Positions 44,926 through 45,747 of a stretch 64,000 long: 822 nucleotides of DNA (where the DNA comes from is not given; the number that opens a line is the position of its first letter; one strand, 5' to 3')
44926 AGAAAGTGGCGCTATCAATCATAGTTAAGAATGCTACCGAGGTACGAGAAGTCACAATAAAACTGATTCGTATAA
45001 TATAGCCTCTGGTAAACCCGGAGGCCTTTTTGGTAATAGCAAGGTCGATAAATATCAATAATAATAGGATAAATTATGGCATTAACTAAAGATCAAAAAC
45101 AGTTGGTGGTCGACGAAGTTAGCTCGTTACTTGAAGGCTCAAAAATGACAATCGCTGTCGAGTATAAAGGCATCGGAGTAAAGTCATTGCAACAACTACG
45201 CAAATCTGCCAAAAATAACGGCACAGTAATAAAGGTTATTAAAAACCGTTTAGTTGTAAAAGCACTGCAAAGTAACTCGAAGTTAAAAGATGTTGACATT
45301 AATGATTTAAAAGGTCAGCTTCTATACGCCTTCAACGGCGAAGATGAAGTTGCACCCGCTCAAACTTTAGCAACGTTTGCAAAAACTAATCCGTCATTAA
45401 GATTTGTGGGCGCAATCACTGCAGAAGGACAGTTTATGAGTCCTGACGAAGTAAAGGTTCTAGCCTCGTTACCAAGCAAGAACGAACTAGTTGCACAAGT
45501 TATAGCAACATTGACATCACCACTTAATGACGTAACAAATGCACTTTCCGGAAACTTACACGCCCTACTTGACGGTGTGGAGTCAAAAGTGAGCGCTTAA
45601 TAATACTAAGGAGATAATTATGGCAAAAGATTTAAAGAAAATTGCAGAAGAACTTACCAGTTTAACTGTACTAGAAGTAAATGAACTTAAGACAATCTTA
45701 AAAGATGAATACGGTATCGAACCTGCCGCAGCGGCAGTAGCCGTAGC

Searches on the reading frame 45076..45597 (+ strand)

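Call 36: search_protein_families(library=pfam, proteins=[window:45076-45597:+], max_evalue=0.001)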
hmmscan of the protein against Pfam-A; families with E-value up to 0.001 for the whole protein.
window:45076-45597:+ (174 aa): 1 family
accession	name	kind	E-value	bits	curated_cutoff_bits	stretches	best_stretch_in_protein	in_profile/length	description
PF00466.25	Ribosomal_L10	-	3.3e-19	69.2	22.8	1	4-103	2-100/100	Ribosomal protein L10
